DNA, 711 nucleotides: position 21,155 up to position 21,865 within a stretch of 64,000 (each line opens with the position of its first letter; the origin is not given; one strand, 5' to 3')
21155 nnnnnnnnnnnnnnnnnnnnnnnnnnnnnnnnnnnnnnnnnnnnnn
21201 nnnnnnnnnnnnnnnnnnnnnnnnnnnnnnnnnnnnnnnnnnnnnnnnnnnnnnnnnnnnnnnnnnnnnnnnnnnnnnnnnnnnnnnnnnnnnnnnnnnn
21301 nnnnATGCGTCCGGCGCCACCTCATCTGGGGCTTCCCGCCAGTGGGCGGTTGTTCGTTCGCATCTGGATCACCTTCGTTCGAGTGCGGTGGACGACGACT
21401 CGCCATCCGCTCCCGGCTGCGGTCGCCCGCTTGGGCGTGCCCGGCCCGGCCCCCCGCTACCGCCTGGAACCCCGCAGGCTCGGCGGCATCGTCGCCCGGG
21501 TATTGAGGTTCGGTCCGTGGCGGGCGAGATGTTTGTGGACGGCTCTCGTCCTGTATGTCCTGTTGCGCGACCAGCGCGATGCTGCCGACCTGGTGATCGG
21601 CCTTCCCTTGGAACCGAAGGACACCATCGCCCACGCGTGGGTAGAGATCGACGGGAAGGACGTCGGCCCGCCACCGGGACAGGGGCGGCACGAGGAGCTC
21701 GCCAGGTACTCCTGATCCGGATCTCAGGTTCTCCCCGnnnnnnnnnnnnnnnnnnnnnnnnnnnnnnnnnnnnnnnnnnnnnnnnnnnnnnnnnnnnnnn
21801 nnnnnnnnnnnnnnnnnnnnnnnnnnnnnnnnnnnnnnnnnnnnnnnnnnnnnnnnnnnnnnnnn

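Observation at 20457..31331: Dispersed lasso-peptide (RiPP) gene set embedded in an exopolysaccharide locus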

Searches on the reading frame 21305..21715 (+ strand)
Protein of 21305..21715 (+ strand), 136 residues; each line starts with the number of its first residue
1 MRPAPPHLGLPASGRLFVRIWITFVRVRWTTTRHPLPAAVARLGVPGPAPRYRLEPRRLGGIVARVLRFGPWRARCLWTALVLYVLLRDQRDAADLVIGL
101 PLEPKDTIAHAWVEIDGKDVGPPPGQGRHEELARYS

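Call 35: search_solved_structures(query=window:21305-21715:+, max_evalue=1, show_alignments=2)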
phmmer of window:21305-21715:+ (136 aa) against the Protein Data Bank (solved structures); distinct sequences matched with E-value up to 1: 20.
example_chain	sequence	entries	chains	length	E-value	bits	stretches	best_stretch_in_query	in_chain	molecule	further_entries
8q7r_U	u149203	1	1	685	5.3e-12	49.3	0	97-127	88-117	Ubiquitin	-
8pql_U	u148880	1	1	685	5.9e-12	49.1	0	97-127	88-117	Ubiquitin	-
8pql_E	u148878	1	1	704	7.8e-12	48.8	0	97-127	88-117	Polyubiquitin-C,Nucleotide exchange factor SIL1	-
5b83_A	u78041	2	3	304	4.1e-05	27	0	97-127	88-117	tetra ubiquitin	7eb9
7yui_A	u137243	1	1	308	4.3e-05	26.9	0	97-127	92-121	Polyubiquitin-C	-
5h07_A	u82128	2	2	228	0.0018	21.6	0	97-127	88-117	Polyubiquitin-C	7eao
1prr_A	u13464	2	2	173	0.089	16.1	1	96-135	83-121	DEVELOPMENT-SPECIFIC PROTEIN S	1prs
5oe7_B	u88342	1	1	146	0.097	16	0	97-127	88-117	Polyubiquitin-C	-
3wxe_B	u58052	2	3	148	0.11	15.9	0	97-127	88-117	Ubiquitin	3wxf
6kbe_G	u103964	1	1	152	0.11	15.9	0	97-127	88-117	Polyubiquitin-C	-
2y5b_B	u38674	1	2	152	0.11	15.8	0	97-127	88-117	UBIQUITIN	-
6njd_A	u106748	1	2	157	0.11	15.8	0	97-127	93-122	Di-ubiquitin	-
2w9n_A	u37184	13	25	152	0.11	15.8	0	97-127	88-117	UBIQUITIN | Polyubiquitin-C | Polyubiquitin-B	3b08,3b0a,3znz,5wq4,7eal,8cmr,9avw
8pf0_A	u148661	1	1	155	0.12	15.7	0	97-127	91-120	Affilin variant Af1 (77405)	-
2zvn_A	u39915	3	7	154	0.12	15.7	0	97-127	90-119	UBC protein | Ubiquitin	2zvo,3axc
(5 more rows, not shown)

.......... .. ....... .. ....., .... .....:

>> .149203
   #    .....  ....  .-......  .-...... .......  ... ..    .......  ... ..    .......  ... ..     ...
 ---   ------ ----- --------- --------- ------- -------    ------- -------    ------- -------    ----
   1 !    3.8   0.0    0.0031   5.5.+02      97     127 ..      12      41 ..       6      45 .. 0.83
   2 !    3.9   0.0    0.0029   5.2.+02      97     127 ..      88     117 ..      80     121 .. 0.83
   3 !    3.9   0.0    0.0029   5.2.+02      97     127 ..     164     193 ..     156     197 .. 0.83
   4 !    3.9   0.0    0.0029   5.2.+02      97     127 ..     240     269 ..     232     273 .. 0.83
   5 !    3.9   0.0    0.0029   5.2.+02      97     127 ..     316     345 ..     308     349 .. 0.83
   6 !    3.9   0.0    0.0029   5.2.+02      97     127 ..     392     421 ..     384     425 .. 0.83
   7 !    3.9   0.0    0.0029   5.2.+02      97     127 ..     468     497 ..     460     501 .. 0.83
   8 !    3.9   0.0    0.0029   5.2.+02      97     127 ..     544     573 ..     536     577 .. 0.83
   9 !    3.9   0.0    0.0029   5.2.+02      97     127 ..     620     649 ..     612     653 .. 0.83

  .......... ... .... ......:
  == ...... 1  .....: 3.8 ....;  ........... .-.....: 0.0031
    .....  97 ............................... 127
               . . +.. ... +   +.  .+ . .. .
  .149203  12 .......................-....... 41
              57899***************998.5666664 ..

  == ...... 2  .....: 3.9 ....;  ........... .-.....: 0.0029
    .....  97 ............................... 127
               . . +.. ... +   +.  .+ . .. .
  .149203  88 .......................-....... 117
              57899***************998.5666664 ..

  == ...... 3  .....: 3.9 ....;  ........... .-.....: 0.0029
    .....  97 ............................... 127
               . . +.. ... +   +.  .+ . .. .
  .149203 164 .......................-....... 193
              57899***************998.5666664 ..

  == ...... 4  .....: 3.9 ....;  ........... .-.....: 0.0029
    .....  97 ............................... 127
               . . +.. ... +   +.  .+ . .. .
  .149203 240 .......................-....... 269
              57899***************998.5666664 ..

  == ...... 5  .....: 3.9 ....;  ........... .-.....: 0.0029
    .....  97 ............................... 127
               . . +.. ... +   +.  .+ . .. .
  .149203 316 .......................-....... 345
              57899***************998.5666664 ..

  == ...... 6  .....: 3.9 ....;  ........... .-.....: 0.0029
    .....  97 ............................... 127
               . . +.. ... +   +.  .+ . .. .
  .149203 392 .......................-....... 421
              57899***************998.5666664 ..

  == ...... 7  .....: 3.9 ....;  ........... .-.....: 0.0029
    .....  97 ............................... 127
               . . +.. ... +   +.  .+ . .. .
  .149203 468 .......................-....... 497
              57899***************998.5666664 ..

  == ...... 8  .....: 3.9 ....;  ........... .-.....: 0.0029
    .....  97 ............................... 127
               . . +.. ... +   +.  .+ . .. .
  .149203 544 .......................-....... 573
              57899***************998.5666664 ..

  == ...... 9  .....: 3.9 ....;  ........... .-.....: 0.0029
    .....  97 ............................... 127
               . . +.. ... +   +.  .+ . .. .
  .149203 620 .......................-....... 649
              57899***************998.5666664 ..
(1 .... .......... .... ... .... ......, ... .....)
